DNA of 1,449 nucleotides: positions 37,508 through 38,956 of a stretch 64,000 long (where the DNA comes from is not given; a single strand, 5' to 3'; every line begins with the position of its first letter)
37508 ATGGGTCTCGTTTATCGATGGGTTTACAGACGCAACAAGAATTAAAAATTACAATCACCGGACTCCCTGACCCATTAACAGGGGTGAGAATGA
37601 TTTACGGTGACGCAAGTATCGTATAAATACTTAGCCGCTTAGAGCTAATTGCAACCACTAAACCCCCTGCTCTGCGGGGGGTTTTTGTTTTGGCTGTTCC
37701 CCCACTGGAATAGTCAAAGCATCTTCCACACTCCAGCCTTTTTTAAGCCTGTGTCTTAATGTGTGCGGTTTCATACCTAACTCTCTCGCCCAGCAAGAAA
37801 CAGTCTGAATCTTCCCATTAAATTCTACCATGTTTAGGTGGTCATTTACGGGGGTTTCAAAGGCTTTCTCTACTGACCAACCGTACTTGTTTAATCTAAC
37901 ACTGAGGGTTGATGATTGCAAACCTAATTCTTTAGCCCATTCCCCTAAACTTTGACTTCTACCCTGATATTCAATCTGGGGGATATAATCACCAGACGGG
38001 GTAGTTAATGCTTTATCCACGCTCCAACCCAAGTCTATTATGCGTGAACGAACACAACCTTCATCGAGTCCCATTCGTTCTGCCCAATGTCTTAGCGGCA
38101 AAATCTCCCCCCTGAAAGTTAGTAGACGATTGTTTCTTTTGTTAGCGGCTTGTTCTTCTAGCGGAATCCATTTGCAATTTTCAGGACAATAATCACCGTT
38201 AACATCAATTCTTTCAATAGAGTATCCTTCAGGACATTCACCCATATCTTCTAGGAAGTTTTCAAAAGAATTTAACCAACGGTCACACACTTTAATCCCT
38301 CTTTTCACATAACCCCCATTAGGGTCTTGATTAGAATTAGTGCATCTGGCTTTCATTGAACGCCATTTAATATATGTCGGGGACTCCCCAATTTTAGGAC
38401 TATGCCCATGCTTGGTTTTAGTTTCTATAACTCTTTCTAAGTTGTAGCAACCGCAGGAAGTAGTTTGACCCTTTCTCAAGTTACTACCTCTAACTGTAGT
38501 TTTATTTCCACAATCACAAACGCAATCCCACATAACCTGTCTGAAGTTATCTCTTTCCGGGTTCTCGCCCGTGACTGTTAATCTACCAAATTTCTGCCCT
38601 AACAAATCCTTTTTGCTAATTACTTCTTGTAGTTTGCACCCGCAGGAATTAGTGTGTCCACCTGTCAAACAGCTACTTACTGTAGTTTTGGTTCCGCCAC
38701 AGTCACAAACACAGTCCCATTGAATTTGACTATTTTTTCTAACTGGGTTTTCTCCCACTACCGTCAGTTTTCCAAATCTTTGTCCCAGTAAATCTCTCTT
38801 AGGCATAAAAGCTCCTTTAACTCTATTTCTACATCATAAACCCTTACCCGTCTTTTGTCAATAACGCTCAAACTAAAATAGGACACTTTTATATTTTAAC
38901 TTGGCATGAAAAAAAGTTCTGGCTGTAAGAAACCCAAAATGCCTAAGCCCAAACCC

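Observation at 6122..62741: A ~10-nt motif, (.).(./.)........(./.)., marks about 18 late transcription units and may be the target of the phage sigma factor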

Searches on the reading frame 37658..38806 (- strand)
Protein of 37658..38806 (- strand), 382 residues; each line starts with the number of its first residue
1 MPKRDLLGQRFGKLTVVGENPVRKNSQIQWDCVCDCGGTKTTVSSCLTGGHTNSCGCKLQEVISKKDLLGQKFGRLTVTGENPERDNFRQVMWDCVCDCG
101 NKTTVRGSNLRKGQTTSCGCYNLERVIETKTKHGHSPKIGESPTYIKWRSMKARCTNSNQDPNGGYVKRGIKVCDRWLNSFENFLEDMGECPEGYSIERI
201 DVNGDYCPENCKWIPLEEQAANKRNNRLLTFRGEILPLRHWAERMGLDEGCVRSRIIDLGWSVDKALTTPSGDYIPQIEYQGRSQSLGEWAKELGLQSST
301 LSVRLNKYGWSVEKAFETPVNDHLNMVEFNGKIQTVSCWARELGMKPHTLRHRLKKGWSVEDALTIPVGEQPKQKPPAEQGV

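Call 11: search_protein_families(library=pfam, proteins=[window:37658-38806:-], max_evalue=0.001)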
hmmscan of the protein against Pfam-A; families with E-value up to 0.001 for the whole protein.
window:37658-38806:- (382 aa): 1 family
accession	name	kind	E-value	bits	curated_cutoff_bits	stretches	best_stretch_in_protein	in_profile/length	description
PF02954.25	HTH_8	-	5.4e-05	23.3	22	0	340-356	25-41/42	Bacterial regulatory protein, Fis family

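Call 19: search_protein_families(library=ncbifam, proteins=[window:37658-38806:-], max_evalue=0.05)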
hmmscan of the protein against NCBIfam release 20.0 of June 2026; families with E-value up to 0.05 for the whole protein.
window:37658-38806:- (382 aa): 1 family
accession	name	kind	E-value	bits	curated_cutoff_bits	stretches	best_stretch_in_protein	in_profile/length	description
TIGR04111.1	BcepMu_gp16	hypoth_equivalog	0.025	14.5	34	0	329-352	9-32/55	phage-associated protein, BcepMu gp16 family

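Call 84: search_protein_families(library=phrogs, proteins=[window:37658-38806:-], max_evalue=0.001)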
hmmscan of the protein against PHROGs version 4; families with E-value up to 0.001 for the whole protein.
window:37658-38806:- (382 aa): 11 families
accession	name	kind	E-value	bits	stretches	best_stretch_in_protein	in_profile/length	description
phrog_374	-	DNA, RNA and nucleotide metabolism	1.5e-86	292.6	2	65-256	194-388/617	HNH endonuclease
phrog_3377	-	DNA, RNA and nucleotide metabolism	9.8e-74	248.4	2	141-321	11-190/196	HNH endonuclease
phrog_8790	-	DNA, RNA and nucleotide metabolism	1.4e-32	114.6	1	131-232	11-112/241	restriction endonuclease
phrog_1065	-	unknown function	2.6e-22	80.7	1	242-373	17-147/192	-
phrog_2081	-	DNA, RNA and nucleotide metabolism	2.8e-19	70.6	1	95-228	53-200/433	HNH endonuclease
phrog_953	-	DNA, RNA and nucleotide metabolism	6.4e-15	56.4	1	137-227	217-309/420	HNH endonuclease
phrog_18493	-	unknown function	1.2e-08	36.1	1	54-132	46-120/136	-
phrog_22195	-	unknown function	1.2e-07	32.6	0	65-127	7-64/148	-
phrog_27240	-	unknown function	6.9e-06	27.5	0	70-169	9-107/132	-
phrog_201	-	DNA, RNA and nucleotide metabolism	4.6e-05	23.9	0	340-374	151-185/291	Panton-Valentine leukocicin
phrog_3190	-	unknown function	0.00024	22.5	0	347-369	109-131/169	-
